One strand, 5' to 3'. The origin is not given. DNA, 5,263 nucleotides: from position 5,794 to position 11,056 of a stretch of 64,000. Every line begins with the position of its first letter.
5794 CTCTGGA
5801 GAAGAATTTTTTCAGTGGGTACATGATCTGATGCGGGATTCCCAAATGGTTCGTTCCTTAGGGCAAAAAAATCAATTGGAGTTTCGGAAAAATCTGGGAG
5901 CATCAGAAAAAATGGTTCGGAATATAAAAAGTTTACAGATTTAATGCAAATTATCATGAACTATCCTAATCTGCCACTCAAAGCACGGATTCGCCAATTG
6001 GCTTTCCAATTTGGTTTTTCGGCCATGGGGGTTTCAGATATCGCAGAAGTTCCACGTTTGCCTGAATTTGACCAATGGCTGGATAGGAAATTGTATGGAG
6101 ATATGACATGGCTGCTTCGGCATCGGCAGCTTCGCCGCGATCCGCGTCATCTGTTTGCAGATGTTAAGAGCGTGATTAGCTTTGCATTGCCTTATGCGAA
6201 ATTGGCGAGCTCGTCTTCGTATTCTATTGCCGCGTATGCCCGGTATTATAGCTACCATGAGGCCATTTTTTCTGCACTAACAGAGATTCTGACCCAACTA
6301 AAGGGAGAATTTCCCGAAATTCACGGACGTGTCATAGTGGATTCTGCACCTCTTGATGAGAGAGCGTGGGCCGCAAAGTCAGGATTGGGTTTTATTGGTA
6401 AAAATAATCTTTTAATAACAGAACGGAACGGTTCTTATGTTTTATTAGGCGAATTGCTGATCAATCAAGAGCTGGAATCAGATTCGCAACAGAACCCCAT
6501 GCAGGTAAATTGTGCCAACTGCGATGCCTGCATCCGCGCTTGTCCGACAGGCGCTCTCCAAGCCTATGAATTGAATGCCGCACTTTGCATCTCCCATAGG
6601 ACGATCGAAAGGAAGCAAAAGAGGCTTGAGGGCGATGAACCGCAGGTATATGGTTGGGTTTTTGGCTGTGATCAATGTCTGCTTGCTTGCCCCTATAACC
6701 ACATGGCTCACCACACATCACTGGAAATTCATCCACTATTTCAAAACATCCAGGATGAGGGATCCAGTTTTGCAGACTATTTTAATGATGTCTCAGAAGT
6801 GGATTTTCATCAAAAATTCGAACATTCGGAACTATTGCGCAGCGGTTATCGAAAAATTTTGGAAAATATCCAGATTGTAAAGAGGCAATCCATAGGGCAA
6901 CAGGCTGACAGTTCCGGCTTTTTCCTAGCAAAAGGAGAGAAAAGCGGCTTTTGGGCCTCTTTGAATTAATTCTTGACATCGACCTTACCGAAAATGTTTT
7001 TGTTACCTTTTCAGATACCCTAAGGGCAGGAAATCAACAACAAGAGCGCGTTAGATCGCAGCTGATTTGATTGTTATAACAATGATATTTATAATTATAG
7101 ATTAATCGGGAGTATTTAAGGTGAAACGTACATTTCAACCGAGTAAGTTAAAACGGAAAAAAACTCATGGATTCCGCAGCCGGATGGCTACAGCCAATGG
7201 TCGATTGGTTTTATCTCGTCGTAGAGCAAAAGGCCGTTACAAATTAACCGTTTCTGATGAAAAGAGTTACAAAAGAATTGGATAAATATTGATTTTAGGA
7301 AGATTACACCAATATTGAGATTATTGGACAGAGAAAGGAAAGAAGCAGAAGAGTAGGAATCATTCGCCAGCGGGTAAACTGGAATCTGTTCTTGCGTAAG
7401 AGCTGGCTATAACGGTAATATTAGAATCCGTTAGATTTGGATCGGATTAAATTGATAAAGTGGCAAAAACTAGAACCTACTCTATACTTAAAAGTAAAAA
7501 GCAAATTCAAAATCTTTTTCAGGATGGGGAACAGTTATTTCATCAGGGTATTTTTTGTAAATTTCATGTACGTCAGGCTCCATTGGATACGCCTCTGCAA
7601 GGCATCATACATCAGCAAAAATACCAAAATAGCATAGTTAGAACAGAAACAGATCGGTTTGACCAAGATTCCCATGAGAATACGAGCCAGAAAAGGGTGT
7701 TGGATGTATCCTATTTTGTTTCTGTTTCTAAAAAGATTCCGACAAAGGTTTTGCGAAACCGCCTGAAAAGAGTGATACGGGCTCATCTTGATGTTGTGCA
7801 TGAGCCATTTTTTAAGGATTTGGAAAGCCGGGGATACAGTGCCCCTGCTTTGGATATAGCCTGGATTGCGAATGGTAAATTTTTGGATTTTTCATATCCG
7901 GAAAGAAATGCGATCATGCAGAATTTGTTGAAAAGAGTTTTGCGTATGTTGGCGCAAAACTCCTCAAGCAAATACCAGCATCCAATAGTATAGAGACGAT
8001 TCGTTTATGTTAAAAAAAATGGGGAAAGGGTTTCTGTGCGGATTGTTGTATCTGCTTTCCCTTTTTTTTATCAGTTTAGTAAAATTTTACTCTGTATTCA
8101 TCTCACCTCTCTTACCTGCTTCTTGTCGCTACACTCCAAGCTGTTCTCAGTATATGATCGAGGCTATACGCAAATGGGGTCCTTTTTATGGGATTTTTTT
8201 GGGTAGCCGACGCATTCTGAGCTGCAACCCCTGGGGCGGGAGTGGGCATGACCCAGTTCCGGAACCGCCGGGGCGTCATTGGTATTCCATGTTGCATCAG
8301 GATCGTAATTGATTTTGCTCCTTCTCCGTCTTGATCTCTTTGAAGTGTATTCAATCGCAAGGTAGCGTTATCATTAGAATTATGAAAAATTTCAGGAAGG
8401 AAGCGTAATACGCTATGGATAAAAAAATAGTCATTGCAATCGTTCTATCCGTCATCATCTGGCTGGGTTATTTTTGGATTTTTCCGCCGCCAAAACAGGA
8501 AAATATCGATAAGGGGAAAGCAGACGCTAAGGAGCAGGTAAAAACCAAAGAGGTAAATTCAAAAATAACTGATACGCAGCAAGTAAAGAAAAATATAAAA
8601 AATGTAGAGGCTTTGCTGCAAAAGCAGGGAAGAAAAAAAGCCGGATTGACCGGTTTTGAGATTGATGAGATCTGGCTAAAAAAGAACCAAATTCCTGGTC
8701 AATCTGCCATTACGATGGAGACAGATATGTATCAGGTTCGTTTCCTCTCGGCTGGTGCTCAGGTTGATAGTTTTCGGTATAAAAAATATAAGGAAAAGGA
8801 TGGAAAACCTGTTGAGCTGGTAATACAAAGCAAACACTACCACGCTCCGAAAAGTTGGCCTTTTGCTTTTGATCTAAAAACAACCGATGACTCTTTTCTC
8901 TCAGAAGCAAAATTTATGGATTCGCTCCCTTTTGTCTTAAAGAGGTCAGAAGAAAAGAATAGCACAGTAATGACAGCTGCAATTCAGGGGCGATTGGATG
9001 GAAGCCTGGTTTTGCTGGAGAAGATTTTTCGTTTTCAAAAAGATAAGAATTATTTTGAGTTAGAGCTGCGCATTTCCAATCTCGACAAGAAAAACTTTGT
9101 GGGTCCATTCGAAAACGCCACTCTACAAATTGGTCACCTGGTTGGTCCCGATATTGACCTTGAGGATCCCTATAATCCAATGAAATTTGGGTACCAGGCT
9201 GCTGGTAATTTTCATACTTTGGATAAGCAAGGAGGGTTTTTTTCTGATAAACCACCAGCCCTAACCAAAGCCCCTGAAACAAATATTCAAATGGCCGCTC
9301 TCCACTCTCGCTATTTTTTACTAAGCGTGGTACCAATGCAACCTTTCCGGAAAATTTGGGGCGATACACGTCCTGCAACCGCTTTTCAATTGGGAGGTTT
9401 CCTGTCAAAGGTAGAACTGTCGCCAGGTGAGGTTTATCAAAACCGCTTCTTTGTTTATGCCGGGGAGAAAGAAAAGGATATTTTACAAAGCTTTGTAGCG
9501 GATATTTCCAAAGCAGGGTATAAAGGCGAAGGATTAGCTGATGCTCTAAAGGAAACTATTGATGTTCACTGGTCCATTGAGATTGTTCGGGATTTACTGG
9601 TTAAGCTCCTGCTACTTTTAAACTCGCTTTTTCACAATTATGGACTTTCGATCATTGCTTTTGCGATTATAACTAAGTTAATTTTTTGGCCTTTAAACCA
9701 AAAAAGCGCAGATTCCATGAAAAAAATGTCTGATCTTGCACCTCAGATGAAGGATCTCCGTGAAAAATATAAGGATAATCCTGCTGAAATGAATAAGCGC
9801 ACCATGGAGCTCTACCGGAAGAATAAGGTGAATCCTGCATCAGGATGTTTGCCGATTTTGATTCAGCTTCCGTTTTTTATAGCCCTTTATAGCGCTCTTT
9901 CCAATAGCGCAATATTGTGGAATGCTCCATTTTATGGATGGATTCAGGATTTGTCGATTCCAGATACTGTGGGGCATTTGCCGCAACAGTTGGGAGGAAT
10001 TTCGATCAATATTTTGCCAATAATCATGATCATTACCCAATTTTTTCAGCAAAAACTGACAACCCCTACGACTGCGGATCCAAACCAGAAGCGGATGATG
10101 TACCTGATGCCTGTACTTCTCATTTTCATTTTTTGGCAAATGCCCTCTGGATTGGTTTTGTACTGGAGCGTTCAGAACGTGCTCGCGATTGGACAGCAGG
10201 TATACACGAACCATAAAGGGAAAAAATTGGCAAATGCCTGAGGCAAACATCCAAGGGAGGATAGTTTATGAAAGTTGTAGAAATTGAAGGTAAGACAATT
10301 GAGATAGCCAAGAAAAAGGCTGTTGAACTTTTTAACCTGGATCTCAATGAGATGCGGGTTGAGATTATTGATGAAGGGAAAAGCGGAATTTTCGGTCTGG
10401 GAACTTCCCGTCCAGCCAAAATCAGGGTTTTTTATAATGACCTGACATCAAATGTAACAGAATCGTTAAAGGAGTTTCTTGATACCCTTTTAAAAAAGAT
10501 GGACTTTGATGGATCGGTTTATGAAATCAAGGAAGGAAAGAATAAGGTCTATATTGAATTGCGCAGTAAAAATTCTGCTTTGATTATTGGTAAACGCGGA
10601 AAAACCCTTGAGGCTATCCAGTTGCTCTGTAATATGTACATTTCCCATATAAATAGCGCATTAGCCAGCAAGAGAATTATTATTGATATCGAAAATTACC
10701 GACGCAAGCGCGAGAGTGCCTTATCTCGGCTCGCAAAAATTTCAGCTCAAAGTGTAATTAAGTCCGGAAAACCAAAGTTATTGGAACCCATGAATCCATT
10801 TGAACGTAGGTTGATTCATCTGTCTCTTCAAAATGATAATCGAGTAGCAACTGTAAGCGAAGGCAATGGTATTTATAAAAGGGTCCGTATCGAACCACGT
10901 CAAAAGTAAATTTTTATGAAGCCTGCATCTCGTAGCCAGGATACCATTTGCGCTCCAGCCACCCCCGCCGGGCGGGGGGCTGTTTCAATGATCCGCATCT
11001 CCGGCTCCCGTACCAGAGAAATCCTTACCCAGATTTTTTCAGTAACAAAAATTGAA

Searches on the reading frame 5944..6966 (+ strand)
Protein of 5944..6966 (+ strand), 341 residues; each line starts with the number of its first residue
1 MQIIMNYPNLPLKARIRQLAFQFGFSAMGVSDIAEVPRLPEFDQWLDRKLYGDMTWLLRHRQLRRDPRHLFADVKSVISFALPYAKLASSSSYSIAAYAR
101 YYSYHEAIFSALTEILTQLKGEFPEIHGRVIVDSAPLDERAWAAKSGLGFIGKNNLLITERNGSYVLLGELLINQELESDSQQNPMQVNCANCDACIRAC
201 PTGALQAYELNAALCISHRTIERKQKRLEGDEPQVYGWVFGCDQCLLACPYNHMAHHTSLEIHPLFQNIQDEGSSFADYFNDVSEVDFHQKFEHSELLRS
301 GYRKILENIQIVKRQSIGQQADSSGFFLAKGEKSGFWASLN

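Call 26: search_protein_families(library=pfam, proteins=[window:5944-6966:+], max_evalue=0.001)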
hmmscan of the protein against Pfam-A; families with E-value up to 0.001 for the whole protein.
window:5944-6966:+ (341 aa): 8 families
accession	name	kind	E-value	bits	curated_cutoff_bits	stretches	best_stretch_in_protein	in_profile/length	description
PF13484.11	Fer4_16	-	5.6e-15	56.3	30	1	189-252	1-66/66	4Fe-4S double cluster binding domain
PF08331.15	QueG_DUF1730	-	2.3e-11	43.9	25.1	1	64-134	1-77/77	Epoxyqueuosine reductase QueG, DUF1730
PF13237.11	Fer4_10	-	2.3e-05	24.7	25.5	0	189-209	8-22/53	4Fe-4S dicluster domain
PF12838.12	Fer4_7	-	0.00011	23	27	1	189-252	1-51/52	4Fe-4S dicluster domain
PF00037.32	Fer4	-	0.00011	22.3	21.1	0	190-205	8-23/24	4Fe-4S binding domain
PF12800.12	Fer4_4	-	0.00041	20.9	24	0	189-203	3-17/17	4Fe-4S binding domain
PF12837.12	Fer4_6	-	0.00046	20.4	25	0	189-205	8-24/24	4Fe-4S binding domain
PF13187.11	Fer4_9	-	0.00066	20.1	27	0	189-252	1-50/52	4Fe-4S dicluster domain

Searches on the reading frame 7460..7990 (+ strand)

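Call 25: search_protein_families(library=pfam, proteins=[window:7460-7990:+], max_evalue=0.001)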
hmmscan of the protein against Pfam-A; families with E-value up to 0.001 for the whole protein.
window:7460-7990:+ (177 aa): 1 family
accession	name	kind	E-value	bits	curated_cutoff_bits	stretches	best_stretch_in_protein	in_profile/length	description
PF00825.24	Ribonuclease_P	-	1.6e-07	31.8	22.3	1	45-159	40-107/109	Ribonuclease P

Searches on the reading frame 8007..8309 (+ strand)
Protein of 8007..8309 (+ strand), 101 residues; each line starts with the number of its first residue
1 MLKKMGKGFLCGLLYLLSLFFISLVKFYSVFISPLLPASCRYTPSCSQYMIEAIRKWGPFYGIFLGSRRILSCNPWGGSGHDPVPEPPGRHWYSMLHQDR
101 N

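Call 25: search_protein_families(library=pfam, proteins=[window:8007-8309:+], max_evalue=0.001)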
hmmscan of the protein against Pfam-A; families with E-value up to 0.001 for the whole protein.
window:8007-8309:+ (101 aa): 1 family
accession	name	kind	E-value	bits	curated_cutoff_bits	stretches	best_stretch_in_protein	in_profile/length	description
PF01809.23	YidD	-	1.3e-26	92.6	27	1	20-84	3-67/67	Putative membrane protein insertion efficiency factor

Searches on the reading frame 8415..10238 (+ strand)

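Call 25: search_protein_families(library=pfam, proteins=[window:8415-10238:+], max_evalue=0.001)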
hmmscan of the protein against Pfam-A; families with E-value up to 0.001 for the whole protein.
window:8415-10238:+ (608 aa): 2 families
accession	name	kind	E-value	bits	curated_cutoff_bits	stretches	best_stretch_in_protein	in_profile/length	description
PF02096.25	60KD_IMP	-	2.4e-61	206.9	35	1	409-599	1-162/163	60Kd inner membrane protein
PF14849.12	YidC_periplas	-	3.7e-09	37.3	24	1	99-383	2-269/283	YidC periplasmic domain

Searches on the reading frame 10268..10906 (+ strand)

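Call 26: search_protein_families(library=pfam, proteins=[window:10268-10906:+], max_evalue=0.001)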
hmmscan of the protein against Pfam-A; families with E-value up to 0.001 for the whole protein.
window:10268-10906:+ (213 aa): 4 families
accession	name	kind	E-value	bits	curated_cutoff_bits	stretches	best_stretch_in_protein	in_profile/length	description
PF14804.11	Jag_N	-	4.7e-15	56.2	25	1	6-55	1-49/50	Jag N-terminus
PF01424.28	R3H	-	2.2e-14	53.7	26.8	1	151-209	2-59/60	R3H domain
PF13083.13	KH_KhpA-B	-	1.6e-10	41.2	32.1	1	66-127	3-64/73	KhpA/KhpB, KH domain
PF07650.23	KH_2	-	0.00098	19.3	22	0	69-128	4-61/78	KH domain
